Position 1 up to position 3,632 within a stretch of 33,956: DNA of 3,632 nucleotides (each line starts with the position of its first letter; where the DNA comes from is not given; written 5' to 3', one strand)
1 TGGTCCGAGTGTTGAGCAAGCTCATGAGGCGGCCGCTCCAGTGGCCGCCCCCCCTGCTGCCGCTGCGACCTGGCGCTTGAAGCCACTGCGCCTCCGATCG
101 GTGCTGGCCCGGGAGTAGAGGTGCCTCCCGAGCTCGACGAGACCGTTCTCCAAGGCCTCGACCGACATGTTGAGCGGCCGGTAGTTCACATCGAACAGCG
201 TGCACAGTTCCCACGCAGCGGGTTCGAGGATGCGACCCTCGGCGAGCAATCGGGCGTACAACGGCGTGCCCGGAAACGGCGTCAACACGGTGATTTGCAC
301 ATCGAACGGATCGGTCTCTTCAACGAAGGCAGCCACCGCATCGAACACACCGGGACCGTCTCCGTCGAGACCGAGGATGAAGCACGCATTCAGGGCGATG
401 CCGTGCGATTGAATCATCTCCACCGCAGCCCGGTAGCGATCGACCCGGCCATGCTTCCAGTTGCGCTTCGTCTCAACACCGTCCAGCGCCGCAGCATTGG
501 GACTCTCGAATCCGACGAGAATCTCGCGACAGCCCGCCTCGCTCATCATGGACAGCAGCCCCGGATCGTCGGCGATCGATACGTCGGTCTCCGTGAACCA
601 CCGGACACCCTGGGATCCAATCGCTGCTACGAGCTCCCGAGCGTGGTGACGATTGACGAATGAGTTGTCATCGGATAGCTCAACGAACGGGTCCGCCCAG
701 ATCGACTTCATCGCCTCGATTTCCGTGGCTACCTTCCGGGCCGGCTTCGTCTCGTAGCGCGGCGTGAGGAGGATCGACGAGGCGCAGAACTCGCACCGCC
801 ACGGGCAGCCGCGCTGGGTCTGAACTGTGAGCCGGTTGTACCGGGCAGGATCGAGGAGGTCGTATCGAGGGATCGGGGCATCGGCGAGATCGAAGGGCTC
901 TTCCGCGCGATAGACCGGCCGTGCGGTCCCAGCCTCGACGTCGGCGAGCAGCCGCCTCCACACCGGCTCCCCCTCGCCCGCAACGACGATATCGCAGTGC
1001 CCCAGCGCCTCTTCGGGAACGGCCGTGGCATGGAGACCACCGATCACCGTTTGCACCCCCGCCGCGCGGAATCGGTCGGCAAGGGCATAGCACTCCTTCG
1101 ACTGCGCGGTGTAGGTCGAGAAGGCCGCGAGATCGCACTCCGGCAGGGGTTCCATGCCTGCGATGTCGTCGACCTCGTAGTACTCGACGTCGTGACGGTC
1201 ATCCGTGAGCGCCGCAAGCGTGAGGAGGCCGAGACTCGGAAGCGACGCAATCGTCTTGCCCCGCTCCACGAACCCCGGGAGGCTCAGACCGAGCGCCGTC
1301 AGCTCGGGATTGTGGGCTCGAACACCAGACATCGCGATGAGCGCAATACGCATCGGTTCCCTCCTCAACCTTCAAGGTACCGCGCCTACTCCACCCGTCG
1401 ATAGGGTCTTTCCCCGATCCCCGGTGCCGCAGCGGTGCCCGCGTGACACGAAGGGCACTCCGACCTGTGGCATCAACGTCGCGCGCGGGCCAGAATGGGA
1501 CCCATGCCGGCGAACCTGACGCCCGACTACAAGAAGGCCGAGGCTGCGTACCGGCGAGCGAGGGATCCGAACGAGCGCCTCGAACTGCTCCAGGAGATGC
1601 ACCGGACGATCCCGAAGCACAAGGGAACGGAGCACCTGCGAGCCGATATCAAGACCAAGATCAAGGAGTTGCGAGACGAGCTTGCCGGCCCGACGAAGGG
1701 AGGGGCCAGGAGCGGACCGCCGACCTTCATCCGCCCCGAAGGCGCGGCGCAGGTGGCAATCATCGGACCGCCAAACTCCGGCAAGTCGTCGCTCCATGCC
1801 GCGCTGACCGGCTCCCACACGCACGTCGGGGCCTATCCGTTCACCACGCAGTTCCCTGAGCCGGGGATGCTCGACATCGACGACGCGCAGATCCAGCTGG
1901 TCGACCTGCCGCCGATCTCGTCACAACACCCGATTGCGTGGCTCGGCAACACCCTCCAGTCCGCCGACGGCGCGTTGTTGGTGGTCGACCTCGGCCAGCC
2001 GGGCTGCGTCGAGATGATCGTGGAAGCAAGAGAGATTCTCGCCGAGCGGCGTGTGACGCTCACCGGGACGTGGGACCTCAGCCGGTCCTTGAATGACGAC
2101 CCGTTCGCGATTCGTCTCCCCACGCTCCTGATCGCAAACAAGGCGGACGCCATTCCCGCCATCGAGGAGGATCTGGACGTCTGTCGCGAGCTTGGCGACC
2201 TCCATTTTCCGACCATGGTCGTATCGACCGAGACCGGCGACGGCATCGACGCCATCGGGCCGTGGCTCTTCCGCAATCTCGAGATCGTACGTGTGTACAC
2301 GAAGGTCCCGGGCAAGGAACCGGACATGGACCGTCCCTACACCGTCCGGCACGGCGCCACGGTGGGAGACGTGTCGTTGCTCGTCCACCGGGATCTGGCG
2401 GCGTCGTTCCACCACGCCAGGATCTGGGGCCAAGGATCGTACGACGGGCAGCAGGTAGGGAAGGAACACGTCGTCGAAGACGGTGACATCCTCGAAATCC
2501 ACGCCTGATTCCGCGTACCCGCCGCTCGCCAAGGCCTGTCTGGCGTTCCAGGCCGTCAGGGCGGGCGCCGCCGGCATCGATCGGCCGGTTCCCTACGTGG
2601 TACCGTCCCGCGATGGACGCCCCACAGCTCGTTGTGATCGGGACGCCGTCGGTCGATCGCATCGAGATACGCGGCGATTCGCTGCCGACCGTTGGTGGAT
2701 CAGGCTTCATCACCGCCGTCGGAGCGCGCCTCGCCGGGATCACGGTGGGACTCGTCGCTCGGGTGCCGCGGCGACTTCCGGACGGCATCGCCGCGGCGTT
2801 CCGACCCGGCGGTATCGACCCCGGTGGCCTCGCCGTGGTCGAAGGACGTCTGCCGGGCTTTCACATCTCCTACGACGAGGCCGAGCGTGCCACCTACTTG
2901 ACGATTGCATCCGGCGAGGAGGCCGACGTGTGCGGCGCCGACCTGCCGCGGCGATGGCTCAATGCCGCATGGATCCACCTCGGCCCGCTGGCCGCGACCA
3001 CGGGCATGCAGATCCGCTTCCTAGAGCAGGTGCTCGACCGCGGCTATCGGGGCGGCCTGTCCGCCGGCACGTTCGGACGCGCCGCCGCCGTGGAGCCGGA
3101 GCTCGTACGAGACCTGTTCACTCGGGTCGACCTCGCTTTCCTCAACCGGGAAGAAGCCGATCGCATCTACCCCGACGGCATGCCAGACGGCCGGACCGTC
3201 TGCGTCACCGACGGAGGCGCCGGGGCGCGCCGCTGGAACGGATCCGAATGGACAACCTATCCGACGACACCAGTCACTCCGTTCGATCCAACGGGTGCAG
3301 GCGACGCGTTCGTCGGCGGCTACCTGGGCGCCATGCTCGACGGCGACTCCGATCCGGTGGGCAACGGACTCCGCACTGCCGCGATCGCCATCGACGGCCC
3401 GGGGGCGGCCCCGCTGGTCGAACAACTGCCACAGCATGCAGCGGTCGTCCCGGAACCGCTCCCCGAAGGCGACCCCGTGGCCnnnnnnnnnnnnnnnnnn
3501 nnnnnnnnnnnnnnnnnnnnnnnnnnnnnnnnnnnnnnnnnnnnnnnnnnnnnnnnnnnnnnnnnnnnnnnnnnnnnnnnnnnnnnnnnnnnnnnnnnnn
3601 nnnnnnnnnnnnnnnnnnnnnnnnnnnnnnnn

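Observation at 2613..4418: PfkB kinase fused to a QNG1(DUF2419)/HhH-GPD-like Fe-S glycosylase: possible one-polypeptide nucleoside salvage route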

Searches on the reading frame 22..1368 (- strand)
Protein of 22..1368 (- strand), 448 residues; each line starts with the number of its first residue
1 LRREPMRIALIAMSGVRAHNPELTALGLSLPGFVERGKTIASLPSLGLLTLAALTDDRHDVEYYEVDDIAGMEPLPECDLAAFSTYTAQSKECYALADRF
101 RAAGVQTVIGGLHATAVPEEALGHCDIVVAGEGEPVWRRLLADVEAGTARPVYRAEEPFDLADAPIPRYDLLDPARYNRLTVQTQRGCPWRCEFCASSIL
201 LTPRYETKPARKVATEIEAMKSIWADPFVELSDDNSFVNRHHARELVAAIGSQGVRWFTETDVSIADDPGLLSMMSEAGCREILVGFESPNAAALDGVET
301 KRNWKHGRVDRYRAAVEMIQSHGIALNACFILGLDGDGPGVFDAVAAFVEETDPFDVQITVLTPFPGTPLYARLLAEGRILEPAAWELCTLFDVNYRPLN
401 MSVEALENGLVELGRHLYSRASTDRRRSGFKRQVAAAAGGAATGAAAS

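Call 15: search_protein_families(library=pfam, proteins=[window:22-1368:-], max_evalue=0.001)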
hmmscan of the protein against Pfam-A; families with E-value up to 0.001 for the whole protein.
window:22-1368:- (448 aa): 2 families
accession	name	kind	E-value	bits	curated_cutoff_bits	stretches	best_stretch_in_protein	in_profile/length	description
PF04055.27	Radical_SAM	-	1.6e-12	48.4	29.5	1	183-339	2-156/166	Radical SAM superfamily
PF02310.24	B12-binding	-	1.8e-09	37.9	32.1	1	43-136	12-116/121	B12 binding domain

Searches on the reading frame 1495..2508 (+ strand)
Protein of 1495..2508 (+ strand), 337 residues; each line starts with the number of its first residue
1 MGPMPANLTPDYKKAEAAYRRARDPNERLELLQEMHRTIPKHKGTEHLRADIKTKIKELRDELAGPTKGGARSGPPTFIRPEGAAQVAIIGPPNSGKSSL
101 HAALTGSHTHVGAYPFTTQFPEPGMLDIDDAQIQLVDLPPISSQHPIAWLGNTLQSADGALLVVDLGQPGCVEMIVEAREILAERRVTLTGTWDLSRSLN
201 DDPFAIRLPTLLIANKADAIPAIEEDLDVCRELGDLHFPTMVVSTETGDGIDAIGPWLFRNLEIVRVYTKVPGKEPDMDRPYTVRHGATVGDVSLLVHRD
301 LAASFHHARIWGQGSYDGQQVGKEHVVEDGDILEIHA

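Call 15: search_protein_families(library=pfam, proteins=[window:1495-2508:+], max_evalue=0.001)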
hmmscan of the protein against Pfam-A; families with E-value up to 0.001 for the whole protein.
window:1495-2508:+ (337 aa): 3 families
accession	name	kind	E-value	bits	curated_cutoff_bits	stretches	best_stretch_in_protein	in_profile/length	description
PF01926.29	MMR_HSR1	-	6.1e-17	62.2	21.9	1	86-182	1-100/113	50S ribosome-binding GTPase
PF02824.27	TGS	-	4.2e-14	52.8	22.2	1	265-336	1-59/60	TGS domain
PF02421.24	FeoB_N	-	2.2e-11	44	27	1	86-146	2-62/156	Ferrous iron transport protein B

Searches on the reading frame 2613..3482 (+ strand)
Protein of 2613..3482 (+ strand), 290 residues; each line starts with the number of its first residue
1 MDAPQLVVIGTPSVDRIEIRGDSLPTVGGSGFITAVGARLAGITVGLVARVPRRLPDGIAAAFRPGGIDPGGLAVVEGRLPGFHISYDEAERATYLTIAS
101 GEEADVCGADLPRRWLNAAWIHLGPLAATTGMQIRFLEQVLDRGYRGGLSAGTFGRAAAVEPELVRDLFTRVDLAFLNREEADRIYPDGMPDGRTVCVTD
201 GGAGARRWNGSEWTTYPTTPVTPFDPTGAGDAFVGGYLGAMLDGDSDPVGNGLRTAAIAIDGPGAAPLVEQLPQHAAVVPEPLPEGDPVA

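Call 47: find_homologous_proteins(query=window:2613-3482:+, max_evalue=0.001)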
Query window:2613-3482:+ (290 aa): 19 proteins with E <= 0.001 among 8000 candidates.
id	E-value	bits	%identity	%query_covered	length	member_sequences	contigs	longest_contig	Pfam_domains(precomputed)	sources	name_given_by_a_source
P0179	2.8e-118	413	68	94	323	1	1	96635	PF00294.30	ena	-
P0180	8.6e-113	395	65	95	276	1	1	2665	PF00294.30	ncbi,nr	ncbi:MAG: carbohydrate kinase family protein, partial [Actinomycetota bacterium]|nr:carbohydrate kin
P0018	5.1e-112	393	64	95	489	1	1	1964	PF00294.30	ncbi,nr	ncbi:MAG: carbohydrate kinase family protein, partial [Actinomycetota bacterium]|nr:carbohydrate kin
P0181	7.8e-92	326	64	79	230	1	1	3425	-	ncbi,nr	ncbi:MAG: hypothetical protein U9N78_04740, partial [Actinomycetota bacterium]|nr:hypothetical prote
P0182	3.9e-13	68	29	93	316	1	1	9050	PF00294.30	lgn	-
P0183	6.3e-9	54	31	88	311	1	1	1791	PF00294.30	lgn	-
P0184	6.9e-9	54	31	84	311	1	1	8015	PF00294.30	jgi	jgi:sugar/nucleoside kinase (ribokinase family)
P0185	4.0e-8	51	27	92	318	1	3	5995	PF00294.30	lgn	-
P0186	9.7e-7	47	29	83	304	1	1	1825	PF00294.30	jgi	jgi:cytidine kinase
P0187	4.4e-6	45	26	92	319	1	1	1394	PF00294.30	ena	-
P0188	8.5e-6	44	29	93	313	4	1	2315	PF00294.30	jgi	jgi:sugar/nucleoside kinase (ribokinase family)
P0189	2.2e-5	43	25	94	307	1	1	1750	PF00294.30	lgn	-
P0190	5.8e-5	41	29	93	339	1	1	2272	PF00294.30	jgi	-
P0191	6.6e-5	41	28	83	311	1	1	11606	PF08543.18,PF00294.30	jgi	jgi:ribokinase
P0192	9.2e-5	40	29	93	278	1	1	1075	PF00294.30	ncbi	-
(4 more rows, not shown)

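Call 48: find_encoding_contigs(protein=P0179, flank=6000, max_places=3)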
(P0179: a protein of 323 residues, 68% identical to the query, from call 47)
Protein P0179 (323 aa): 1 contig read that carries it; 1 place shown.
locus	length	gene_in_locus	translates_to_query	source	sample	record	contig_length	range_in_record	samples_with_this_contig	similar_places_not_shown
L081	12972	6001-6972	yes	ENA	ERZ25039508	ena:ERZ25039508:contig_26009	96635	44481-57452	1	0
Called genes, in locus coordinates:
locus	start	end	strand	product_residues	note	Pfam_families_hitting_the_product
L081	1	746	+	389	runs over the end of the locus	PF03435:Sacchrp_dh_NADP, PF16653:Sacchrp_dh_C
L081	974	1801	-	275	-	-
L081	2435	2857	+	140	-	-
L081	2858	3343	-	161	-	-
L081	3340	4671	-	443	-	PF02310:B12-binding, PF04055:Radical_SAM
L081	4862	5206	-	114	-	-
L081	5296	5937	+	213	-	-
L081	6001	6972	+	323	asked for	PF00294:PfkB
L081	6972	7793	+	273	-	-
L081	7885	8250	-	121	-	-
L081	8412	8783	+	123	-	-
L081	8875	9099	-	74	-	PF01176:eIF-1a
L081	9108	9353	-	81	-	PF00076:RRM_1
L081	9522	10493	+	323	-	PF11700:ATG22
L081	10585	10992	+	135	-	PF11700:ATG22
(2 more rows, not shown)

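Call 61: search_solved_structures(query=A5, max_evalue=0.001, show_alignments=1)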
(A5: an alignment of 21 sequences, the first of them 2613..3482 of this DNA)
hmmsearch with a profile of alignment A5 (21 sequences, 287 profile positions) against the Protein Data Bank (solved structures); distinct sequences matched with E-value up to 0.001: 83 (the best 60 are shown).
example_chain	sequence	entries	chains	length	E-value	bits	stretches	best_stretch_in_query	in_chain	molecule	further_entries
3kd6_A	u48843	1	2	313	1e-22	84.3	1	6-268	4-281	Carbohydrate kinase, PfkB family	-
2c49_A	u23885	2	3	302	1e-15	61.3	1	25-269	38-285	SUGAR KINASE MJ0406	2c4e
2nwh_A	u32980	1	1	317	4.8e-15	59.1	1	21-264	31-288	carbohydrate kinase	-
1v19_A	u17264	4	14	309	1.1e-14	57.9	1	26-256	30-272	2-KETO-3-DEOXYGLUCONATE KINASE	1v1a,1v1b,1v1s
1tyy_A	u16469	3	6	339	3.7e-14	56.2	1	1-273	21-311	putative sugar kinase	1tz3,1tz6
3i3y_A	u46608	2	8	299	3.8e-14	56.2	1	171-261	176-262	Carbohydrate kinase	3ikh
5ey7_A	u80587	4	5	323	1.5e-13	54.2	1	6-278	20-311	Fructokinase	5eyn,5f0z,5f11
1gqt_A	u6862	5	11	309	1.7e-13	54.1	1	3-270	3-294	RIBOKINASE | PROTEIN (RIBOKINASE)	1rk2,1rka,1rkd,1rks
4x8f_A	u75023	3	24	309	4e-13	52.8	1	23-271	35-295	Ribokinase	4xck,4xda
5ygg_A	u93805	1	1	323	7.4e-13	51.9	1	6-278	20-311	Fructokinase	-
3ry7_A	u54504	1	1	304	9.5e-13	51.6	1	167-270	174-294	Ribokinase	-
8rf7_A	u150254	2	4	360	1.7e-12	50.7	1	193-268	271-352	Adenosine kinase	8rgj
5zwy_A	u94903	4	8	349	7.4e-12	48.6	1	161-268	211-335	Ribokinase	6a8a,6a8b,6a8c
3h49_A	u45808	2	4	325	9.1e-12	48.4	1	96-272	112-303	Ribokinase | Uncharacterized sugar kinase ydjH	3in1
8rpa_A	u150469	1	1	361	1e-11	48.2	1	187-268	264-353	Adenosine kinase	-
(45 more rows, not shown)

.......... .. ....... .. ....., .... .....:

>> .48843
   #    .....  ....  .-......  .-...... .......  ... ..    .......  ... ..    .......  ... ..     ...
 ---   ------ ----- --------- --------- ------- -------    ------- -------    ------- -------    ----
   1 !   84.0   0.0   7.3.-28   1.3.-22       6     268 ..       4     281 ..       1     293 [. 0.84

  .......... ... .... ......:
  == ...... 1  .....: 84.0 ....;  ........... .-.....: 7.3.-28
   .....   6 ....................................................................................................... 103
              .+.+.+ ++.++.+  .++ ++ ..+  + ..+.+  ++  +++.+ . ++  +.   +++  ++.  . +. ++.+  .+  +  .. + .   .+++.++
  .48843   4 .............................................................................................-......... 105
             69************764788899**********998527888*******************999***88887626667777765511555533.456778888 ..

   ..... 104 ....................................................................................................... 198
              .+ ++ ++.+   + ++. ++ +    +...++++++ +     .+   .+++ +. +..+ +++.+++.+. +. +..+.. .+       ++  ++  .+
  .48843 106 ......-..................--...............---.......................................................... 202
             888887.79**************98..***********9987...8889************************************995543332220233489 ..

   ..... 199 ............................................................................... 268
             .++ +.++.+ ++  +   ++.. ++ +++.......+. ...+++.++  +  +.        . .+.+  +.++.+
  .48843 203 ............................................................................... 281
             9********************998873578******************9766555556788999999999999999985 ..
